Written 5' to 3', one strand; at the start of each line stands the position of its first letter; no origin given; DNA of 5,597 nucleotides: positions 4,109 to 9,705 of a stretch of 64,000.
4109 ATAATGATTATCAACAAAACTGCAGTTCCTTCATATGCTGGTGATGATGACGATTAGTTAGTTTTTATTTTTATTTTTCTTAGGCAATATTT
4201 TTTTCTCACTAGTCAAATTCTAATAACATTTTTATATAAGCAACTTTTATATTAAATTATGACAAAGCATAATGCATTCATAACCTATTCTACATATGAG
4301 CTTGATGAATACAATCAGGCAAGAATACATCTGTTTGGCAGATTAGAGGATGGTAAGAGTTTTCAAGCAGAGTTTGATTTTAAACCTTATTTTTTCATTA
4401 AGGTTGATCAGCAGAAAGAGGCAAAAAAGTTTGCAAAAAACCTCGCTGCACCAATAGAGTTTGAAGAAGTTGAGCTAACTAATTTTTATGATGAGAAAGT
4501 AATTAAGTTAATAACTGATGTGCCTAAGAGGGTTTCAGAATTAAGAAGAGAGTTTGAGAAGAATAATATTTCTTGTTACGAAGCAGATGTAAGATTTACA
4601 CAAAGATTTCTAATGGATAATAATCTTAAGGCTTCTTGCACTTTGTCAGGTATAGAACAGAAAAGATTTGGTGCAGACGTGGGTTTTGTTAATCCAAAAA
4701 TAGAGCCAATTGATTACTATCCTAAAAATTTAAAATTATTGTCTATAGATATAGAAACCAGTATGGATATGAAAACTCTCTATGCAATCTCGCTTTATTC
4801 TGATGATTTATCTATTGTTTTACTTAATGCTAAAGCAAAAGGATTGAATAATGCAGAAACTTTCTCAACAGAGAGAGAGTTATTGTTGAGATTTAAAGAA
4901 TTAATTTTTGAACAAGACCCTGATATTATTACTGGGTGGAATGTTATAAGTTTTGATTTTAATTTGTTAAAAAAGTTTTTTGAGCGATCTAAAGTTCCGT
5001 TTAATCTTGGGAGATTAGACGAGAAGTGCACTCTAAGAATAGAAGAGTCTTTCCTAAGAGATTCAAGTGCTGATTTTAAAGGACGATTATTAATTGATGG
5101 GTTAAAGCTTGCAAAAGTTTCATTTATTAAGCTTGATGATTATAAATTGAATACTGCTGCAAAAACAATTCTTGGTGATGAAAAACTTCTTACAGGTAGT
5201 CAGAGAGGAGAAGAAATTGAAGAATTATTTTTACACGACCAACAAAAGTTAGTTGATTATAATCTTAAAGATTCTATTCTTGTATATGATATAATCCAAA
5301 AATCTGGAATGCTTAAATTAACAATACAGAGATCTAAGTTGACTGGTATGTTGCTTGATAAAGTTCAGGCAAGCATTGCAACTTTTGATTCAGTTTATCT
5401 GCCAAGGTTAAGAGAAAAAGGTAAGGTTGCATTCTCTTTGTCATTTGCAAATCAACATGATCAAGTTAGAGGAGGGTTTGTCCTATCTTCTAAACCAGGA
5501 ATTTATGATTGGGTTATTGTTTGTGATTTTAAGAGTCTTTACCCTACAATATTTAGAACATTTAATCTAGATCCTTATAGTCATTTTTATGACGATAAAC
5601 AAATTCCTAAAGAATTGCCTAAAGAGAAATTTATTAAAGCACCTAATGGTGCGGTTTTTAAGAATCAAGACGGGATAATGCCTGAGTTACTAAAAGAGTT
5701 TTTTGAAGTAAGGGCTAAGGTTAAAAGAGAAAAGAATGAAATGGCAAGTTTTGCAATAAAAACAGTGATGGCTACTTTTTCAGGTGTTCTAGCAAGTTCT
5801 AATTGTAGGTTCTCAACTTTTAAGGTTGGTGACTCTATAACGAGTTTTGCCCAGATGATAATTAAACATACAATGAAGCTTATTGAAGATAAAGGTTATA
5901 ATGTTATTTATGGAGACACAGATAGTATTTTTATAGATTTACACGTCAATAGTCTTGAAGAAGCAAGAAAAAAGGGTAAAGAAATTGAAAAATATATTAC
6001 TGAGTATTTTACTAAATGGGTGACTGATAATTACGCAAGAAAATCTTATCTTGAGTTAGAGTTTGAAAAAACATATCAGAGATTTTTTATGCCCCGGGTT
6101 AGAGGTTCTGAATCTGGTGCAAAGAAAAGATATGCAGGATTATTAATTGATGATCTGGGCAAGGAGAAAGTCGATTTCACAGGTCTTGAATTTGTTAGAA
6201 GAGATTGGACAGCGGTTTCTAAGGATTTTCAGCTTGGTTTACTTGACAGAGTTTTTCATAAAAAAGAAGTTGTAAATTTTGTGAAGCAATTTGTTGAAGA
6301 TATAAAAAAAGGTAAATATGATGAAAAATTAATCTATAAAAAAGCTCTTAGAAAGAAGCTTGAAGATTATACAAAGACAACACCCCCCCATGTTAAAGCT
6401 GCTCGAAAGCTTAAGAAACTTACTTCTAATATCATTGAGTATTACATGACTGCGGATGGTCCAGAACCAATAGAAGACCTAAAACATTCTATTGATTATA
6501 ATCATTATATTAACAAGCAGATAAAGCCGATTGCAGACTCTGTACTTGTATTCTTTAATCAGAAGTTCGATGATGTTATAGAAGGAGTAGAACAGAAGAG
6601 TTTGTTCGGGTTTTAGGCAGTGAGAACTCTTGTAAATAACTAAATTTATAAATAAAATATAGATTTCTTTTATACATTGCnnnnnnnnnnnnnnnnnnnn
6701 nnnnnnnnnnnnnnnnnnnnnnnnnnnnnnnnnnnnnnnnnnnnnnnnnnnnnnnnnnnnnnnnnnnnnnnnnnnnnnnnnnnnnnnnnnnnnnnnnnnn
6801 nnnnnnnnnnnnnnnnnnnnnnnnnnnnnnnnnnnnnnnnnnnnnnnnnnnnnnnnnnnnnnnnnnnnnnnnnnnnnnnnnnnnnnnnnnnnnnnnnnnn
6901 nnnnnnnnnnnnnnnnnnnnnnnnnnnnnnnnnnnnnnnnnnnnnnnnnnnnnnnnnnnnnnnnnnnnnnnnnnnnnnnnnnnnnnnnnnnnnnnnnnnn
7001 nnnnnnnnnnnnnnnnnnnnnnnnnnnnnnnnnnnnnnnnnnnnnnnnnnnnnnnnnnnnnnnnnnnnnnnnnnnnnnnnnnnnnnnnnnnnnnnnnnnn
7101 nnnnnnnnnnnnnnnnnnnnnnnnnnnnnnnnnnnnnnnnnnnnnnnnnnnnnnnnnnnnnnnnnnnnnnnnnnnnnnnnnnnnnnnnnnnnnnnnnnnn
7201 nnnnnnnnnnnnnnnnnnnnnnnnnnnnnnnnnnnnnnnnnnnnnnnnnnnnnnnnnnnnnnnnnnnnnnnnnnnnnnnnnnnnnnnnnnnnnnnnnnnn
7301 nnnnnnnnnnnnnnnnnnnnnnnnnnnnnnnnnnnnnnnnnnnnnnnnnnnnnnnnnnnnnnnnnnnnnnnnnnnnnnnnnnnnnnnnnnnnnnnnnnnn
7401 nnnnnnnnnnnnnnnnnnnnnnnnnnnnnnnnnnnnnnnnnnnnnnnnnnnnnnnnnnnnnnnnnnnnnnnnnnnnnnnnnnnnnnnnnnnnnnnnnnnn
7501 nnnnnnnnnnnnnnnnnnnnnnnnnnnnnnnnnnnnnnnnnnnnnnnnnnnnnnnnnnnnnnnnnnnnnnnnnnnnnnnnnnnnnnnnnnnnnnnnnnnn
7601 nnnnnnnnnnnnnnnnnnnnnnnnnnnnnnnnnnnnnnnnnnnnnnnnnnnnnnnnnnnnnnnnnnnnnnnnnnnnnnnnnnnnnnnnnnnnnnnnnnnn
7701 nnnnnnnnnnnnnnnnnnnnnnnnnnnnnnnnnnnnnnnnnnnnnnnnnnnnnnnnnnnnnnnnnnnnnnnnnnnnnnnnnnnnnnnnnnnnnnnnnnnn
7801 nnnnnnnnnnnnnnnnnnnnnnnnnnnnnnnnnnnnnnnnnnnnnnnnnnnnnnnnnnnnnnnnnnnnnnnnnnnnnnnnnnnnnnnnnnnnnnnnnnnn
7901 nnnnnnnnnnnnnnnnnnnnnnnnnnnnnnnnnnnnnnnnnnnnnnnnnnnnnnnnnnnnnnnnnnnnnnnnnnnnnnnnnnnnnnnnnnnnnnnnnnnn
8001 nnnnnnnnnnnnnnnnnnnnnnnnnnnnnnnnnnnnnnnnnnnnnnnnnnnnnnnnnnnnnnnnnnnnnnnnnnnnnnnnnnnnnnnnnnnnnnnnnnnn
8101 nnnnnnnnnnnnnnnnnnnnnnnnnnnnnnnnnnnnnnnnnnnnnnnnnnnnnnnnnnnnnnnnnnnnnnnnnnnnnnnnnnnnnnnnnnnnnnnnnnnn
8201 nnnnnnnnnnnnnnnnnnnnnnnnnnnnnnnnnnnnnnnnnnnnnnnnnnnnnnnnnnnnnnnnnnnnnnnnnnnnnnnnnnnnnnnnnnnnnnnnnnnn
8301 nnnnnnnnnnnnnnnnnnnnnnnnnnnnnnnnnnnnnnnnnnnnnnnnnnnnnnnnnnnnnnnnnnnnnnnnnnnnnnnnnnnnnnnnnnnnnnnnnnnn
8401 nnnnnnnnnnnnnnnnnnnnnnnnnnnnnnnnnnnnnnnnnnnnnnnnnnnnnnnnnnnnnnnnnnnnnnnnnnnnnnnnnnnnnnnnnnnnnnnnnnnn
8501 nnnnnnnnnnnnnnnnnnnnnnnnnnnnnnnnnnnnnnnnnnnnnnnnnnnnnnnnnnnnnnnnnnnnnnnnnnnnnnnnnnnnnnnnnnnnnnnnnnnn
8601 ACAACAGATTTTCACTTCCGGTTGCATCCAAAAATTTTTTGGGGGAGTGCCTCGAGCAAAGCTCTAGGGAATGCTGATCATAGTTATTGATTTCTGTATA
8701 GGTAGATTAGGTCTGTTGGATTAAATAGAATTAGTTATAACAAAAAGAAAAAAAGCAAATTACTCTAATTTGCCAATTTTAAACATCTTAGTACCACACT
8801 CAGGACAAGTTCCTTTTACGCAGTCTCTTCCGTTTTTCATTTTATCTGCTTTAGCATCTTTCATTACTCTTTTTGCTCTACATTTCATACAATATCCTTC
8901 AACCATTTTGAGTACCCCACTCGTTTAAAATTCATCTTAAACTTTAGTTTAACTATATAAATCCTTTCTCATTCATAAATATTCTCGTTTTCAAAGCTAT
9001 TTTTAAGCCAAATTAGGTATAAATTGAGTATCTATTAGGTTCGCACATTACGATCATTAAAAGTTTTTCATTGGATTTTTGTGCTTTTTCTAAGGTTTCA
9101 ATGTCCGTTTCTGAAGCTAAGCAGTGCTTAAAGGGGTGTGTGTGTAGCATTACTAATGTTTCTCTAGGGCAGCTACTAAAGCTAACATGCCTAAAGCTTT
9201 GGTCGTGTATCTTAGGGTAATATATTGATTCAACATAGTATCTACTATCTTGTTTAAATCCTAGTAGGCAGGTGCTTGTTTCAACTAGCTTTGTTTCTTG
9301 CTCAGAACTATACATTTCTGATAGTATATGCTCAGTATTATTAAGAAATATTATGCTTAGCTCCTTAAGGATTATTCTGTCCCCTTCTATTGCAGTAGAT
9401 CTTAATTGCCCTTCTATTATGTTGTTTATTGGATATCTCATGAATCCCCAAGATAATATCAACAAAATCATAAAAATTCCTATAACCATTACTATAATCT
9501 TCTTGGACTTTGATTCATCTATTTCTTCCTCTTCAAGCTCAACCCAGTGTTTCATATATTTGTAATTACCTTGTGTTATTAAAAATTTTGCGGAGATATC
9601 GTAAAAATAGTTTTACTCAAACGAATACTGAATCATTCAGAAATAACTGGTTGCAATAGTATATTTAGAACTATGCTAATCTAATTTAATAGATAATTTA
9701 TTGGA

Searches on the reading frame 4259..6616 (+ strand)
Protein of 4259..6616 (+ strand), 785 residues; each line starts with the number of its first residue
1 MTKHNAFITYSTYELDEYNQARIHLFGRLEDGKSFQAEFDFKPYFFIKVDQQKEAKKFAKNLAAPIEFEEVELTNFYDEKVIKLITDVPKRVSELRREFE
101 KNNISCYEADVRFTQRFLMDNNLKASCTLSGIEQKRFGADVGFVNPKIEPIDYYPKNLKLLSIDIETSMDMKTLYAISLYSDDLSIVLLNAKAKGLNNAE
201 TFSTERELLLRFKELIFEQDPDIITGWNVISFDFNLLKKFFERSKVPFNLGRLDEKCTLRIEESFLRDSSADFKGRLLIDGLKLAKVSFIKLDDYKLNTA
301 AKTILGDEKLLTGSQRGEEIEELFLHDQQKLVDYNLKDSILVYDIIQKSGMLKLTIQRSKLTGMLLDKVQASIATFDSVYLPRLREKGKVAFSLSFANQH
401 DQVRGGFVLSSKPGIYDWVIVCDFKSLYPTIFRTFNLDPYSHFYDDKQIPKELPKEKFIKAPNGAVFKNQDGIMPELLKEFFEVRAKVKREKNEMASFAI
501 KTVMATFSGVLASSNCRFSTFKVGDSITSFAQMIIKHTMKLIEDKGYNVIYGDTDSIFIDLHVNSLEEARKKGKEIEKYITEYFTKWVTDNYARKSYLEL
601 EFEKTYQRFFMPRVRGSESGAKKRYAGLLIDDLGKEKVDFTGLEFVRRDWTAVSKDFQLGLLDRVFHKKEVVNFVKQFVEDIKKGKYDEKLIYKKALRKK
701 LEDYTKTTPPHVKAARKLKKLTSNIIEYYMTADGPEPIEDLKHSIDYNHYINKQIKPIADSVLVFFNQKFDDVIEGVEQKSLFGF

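Call 36: search_protein_families(library=pfam, proteins=[window:4259-6616:+], max_evalue=0.01)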
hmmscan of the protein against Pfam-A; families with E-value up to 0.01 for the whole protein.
window:4259-6616:+ (785 aa): 3 families
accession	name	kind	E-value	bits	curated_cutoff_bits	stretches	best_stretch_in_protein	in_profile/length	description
PF00136.26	DNA_pol_B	-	1.2e-43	150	23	1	382-726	21-397/453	DNA polymerase family B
PF03104.25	DNA_pol_B_exo1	-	3e-17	63.3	23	1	105-299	2-241/242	DNA polymerase family B, exonuclease domain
PF13482.12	RNase_H_2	-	0.0057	17.1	22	0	163-252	3-89/165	RNase_H superfamily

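Call 38: find_homologous_proteins(query=window:4259-6616:+, max_evalue=1e-30)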
Query window:4259-6616:+ (785 aa): 1670 proteins with E <= 1e-30 among 8000 candidates; the best 120 are listed.
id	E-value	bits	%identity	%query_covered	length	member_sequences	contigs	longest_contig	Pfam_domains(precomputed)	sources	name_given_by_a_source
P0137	0.0e+0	1630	92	100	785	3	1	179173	PF00136.27,PF03104.26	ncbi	-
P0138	0.0e+0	1390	79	100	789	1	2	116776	PF00136.27,PF03104.26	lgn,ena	-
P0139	0.0e+0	1386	79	100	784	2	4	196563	PF00136.27,PF03104.26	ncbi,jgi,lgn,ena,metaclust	metaclust:\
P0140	0.0e+0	1374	79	100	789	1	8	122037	PF00136.27,PF03104.26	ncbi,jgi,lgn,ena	jgi:DNA polymerase II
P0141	0.0e+0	1263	71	100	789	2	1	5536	PF00136.27,PF03104.26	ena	-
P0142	0.0e+0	1252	72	100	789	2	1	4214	PF00136.27,PF03104.26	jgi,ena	-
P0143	0.0e+0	1191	67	100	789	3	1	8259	PF00136.27,PF03104.26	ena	-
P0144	0.0e+0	1143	65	100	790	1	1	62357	PF00136.27,PF03104.26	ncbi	-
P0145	0.0e+0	1066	62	100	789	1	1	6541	PF00136.27,PF03104.26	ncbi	-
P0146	5.3e-267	906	54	100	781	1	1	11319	PF03175.19,PF00136.27,PF03104.26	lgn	-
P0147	6.9e-264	896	54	99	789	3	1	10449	PF03175.19,PF00136.27,PF03104.26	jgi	-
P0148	1.2e-263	895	53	99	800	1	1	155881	PF00136.27,PF03104.26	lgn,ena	-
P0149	1.5e-259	882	53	99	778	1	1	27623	PF03175.19,PF00136.27,PF03104.26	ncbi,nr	ncbi:DNA polymerase II [Candidatus Woesearchaeota archaeon]|nr:DNA polymerase II [Candidatus Woesear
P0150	4.1e-259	880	53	99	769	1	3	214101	PF03175.19,PF00136.27,PF03104.26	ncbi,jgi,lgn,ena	-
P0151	5.0e-259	880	53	99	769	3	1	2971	PF00136.27,PF03104.26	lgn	-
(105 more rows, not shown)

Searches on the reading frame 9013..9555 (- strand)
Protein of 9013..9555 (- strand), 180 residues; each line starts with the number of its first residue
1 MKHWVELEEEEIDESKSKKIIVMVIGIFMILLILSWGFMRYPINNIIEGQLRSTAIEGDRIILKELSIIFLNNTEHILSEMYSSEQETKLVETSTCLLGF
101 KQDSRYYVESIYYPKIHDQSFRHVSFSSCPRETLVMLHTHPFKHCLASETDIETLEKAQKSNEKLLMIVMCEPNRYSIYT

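Call 36: search_protein_families(library=pfam, proteins=[window:9013-9555:-], max_evalue=0.01)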
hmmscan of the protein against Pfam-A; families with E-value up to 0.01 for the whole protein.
window:9013-9555:- (180 aa): 1 family
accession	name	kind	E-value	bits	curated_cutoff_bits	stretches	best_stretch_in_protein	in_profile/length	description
PF14464.11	Prok-JAB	-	0.0092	16.3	25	0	75-171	2-102/114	Prokaryotic homologs of the JAB domain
